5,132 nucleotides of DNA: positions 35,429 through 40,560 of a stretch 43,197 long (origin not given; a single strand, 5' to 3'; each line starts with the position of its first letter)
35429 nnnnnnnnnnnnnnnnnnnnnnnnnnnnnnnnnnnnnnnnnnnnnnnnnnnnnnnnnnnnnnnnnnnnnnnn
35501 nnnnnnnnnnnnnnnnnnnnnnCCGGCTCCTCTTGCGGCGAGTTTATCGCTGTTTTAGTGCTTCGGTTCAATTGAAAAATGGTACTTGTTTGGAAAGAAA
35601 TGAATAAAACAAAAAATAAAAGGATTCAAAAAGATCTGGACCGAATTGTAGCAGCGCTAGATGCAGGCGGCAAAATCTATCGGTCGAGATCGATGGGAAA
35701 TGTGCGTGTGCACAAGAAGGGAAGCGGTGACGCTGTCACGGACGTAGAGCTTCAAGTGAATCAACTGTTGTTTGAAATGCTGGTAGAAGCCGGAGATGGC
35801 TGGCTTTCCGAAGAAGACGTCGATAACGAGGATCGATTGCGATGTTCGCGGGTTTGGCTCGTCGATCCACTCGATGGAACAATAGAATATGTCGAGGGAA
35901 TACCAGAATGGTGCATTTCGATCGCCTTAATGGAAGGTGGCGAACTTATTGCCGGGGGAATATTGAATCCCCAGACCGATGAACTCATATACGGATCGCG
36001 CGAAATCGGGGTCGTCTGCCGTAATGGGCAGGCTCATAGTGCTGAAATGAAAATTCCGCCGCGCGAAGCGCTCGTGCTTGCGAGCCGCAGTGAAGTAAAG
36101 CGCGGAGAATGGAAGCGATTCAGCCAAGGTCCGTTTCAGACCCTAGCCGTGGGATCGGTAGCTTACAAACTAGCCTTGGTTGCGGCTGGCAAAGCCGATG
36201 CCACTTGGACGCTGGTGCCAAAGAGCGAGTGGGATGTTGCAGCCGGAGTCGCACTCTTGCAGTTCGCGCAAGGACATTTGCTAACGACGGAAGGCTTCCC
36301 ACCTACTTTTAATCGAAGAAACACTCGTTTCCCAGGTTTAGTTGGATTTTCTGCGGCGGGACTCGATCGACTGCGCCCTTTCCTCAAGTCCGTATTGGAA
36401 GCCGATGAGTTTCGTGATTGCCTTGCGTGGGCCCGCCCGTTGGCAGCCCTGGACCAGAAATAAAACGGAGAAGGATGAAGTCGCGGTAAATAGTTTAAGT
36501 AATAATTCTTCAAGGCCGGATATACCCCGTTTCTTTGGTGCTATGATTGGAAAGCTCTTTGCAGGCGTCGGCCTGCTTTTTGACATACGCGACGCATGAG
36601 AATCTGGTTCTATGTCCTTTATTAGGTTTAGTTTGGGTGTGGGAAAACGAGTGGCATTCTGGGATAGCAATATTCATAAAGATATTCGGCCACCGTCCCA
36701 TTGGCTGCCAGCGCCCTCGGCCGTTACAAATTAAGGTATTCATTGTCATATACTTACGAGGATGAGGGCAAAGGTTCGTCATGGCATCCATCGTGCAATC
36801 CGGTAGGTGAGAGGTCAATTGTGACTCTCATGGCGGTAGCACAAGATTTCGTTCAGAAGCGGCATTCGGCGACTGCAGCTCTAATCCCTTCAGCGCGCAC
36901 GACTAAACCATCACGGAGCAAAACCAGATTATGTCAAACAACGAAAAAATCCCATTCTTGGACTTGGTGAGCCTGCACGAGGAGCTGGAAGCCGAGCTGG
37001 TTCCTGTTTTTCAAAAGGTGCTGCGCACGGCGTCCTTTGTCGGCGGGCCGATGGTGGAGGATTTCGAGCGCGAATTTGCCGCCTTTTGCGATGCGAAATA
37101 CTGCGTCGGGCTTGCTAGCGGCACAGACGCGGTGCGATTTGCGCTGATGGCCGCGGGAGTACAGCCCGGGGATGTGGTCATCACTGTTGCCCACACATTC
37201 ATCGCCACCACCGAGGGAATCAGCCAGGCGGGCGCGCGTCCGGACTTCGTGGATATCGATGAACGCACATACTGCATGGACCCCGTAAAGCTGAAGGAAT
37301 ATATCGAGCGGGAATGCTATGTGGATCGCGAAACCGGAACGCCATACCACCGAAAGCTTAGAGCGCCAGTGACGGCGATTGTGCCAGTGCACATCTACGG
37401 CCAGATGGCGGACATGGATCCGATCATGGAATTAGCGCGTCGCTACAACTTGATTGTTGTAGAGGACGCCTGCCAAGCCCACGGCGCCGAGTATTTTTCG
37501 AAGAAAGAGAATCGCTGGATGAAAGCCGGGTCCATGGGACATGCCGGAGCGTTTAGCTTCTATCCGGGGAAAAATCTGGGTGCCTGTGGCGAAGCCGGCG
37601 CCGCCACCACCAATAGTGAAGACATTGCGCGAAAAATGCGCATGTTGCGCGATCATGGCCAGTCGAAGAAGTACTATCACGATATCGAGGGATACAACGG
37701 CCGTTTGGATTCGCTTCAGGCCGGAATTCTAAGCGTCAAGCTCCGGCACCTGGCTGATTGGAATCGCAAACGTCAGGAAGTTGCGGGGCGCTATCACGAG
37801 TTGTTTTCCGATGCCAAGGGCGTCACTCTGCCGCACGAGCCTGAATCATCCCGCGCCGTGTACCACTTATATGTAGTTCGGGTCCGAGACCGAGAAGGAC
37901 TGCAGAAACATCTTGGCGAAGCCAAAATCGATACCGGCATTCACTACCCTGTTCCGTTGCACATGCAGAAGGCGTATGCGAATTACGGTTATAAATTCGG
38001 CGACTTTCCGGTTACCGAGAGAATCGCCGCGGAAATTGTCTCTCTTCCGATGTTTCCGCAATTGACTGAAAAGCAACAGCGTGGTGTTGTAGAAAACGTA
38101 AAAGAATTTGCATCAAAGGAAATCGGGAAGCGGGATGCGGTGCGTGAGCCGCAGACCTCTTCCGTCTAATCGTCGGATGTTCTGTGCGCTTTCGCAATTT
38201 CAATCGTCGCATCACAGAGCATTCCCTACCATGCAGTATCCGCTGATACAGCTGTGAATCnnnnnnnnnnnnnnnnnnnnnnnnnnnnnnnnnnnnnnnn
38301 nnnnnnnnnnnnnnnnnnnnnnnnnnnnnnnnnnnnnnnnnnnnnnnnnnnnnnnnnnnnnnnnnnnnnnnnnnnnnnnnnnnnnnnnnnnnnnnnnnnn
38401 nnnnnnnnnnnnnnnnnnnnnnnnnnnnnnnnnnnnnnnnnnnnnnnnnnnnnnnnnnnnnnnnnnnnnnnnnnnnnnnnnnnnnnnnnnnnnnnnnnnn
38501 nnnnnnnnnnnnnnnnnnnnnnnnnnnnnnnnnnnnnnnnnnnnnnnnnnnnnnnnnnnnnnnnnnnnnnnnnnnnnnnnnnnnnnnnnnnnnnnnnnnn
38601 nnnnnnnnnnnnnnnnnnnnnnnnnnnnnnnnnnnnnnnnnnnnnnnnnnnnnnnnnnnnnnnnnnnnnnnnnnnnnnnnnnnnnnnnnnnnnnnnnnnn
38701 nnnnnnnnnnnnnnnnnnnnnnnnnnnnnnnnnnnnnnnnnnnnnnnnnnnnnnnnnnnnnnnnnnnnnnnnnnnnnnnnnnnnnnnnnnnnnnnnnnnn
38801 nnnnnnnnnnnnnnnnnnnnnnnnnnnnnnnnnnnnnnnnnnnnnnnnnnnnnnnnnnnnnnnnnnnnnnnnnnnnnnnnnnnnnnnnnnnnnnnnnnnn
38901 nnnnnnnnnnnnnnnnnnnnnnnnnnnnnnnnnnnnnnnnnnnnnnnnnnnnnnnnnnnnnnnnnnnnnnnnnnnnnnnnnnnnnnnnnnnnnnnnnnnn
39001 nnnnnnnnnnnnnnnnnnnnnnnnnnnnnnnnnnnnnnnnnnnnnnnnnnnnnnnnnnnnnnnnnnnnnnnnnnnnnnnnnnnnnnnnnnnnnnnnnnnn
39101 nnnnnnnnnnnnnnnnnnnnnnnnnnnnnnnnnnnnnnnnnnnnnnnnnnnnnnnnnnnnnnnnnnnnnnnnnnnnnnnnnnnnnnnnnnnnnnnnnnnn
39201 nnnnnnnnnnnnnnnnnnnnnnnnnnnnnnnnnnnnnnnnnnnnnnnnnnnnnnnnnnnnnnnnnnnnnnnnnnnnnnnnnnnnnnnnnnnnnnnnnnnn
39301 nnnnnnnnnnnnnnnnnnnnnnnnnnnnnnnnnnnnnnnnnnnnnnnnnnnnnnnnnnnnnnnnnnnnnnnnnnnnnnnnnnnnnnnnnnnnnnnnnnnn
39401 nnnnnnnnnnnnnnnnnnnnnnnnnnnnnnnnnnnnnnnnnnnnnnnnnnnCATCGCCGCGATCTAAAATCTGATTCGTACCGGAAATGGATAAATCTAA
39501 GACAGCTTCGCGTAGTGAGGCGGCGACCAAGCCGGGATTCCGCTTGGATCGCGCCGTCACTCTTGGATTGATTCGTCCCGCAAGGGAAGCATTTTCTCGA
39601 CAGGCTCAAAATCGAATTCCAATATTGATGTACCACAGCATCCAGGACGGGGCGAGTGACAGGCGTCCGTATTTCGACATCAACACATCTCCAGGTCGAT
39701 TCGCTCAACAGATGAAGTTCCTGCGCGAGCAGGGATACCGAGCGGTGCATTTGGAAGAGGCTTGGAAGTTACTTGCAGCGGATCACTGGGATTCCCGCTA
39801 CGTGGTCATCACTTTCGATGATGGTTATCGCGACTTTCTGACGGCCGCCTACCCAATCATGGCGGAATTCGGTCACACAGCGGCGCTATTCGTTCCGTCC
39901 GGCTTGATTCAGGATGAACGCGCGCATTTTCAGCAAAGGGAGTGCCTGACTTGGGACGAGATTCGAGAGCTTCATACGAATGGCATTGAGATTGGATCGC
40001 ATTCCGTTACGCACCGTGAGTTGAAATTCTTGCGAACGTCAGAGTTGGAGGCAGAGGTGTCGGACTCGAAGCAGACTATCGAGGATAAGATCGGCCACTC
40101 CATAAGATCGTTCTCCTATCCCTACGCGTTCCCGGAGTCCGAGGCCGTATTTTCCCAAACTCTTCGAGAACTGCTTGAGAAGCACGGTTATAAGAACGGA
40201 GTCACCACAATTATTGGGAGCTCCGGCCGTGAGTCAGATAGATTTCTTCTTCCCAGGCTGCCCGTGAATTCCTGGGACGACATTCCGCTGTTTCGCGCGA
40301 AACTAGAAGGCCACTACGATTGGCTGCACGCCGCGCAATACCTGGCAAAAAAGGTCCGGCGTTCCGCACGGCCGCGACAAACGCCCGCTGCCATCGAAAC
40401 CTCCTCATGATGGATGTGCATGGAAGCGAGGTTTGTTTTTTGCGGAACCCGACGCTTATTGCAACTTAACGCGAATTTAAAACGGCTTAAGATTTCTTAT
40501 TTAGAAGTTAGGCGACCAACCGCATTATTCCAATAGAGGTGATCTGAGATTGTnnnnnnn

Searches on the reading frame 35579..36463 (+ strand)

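Call 7: search_protein_families(library=pfam, proteins=[window:35579-36463:+])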
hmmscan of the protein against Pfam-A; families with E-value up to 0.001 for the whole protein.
window:35579-36463:+ (294 aa): 1 family
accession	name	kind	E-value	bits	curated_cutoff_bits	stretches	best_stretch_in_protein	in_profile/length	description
PF00459.30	Inositol_P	-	1.2e-37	130.4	27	1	27-245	14-246/271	Inositol monophosphatase family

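Call 78: search_protein_families(library=ncbifam, proteins=[window:35579-36463:+], max_evalue=0.001)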
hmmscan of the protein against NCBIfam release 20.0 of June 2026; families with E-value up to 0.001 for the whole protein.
window:35579-36463:+ (294 aa): 7 families
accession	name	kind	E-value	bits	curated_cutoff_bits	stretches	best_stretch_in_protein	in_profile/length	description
TIGR01331.1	bisphos_cysQ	equivalog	3.3e-28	99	228.8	1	25-250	8-240/250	3'(2'),5'-bisphosphate nucleotidase CysQ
TIGR02067.1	his_9_HisN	equivalog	3.8e-21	75.7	275.15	1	35-243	18-230/252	histidinol-phosphatase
NF008182.0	PRK10931.1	equivalog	1e-20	73.9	379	1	40-234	24-220/246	3'(2'),5'-bisphosphate nucleotidase CysQ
NF009321.0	PRK12676.1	equivalog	3.5e-13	49.2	264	1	44-239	35-231/264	bifunctional fructose-bisphosphatase/inositol-phosphate phosphatase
NF008027.1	PRK10757.1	equivalog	5e-12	45.3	332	1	24-145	10-133/267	inositol-1-monophosphatase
NF010678.0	PRK14076.1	equivalog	0.0004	19.4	493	0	89-119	80-110/570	bifunctional NADP phosphatase/NAD kinase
TIGR01330.1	bisphos_HAL2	equivalog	0.0007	18.5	267.05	0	88-132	132-175/359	3'(2'),5'-bisphosphate nucleotidase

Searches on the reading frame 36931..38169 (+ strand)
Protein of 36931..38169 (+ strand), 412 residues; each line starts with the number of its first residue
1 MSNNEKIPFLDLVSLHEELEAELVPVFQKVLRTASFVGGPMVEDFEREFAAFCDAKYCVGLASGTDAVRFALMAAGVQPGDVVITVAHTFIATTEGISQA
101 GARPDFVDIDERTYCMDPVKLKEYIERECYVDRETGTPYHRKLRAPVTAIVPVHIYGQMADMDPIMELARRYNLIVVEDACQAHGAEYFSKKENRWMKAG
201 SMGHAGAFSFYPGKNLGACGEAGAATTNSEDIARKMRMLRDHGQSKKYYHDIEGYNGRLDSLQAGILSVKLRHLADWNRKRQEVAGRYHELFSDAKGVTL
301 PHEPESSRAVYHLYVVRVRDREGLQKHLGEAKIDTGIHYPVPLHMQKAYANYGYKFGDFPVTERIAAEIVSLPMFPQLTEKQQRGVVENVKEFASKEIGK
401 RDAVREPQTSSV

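Call 7: search_protein_families(library=pfam, proteins=[window:36931-38169:+])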
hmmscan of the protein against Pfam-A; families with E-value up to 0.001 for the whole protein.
window:36931-38169:+ (412 aa): 3 families
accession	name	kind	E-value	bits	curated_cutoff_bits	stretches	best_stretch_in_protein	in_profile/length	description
PF01041.23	DegT_DnrJ_EryC1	-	5.5e-110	368.4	19.8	1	20-390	4-359/360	DegT/DnrJ/EryC1/StrS aminotransferase family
PF01212.27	Beta_elim_lyase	-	1.2e-05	25.2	27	1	38-182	30-171/288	Beta-eliminating lyase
PF00155.27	Aminotran_1_2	-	0.00019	21.2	19.7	1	43-243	45-248/361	Aminotransferase class I and II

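Call 78: search_protein_families(library=ncbifam, proteins=[window:36931-38169:+], max_evalue=0.001)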
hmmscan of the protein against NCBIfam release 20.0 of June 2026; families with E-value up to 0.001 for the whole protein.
window:36931-38169:+ (412 aa): 8 families
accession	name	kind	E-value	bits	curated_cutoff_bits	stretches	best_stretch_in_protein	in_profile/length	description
TIGR03588.1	PseC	equivalog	1.3e-73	248.1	423.5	1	24-392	14-378/380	UDP-4-amino-4,6-dideoxy-N-acetyl-beta-L-altrosamine transaminase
TIGR04181.1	NHT_00031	hypoth_equivalog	5.1e-69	232.8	420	1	38-373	28-357/359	LegC family aminotransferase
NF008687.0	PRK11706.1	equivalog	9.5e-54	182.6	375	1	44-394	35-374/375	dTDP-4-amino-4,6-dideoxygalactose transaminase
NF008658.2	PRK11658.1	equivalog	6.8e-52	176.4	631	1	22-394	15-377/379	UDP-4-amino-4-deoxy-L-arabinose aminotransferase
TIGR02379.1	ECA_wecE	subfamily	1e-42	146.3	434.85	1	53-393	44-374/376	dTDP-4-amino-4,6-dideoxy-D-glucose transaminase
NF011936.0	PRK15407.1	equivalog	2.4e-39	135.2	423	2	38-244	63-252/440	lipopolysaccharide biosynthesis protein RfbH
TIGR04427.1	PLP_DesI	equivalog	2.4e-35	122.4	650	1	38-391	50-380/390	dTDP-4-dehydro-6-deoxyglucose aminotransferase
NF004627.0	PRK05968.1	subfamily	0.00072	18.5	508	0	38-90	61-112/389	hypothetical protein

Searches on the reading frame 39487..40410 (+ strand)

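Call 7: search_protein_families(library=pfam, proteins=[window:39487-40410:+])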
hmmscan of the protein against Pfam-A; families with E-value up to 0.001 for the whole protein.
window:39487-40410:+ (307 aa): 1 family
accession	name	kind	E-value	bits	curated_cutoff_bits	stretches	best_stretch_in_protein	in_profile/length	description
PF01522.26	Polysacc_deac_1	-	9.4e-25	87.4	23.1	1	103-237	6-123/124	Polysaccharide deacetylase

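Call 78: search_protein_families(library=ncbifam, proteins=[window:39487-40410:+], max_evalue=0.001)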
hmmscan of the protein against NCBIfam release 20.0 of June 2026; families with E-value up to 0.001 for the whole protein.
window:39487-40410:+ (307 aa): 9 families
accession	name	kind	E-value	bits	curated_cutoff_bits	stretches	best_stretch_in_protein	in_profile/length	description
TIGR03938.2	deacetyl_PgaB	equivalog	2.3e-19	69.1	321.9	1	44-175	3-144/621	poly-beta-1,6-N-acetyl-D-glucosamine N-deacetylase PgaB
NF011177.0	PRK14582.1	equivalog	4.3e-16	58.3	923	1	38-175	43-187/671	poly-beta-1,6-N-acetyl-D-glucosamine N-deacetylase PgaB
NF011176.0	PRK14581.1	equivalog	8.8e-13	47.3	1091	1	40-176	45-188/673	poly-beta-1,6-N-acetyl-D-glucosamine N-deacetylase PgaB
TIGR03933.1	PIA_icaB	equivalog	7.5e-09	35.4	248.35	1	71-260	39-229/245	intercellular adhesin biosynthesis polysaccharide N-deacetylase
TIGR04243.1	nodulat_NodB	equivalog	8.8e-07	28.6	240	1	104-217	2-106/197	chitooligosaccharide deacetylase NodB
TIGR02764.1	spore_ybaN_pdaB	equivalog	5.2e-06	26.4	237.4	1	157-213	49-105/191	polysaccharide deacetylase family sporulation protein PdaB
TIGR02884.1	spore_pdaA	equivalog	7.2e-05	22.6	298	1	100-214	33-137/224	delta-lactam-biosynthetic de-N-acetylase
NF050820.1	PolSacchBiosHfsH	equivalog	9.5e-05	22.2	400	1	104-214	34-141/249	oligosaccharide deacetylase HfsH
TIGR03006.1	pepcterm_polyde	equivalog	0.00041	19.6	276.2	1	159-212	66-119/272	XrtA system polysaccharide deacetylase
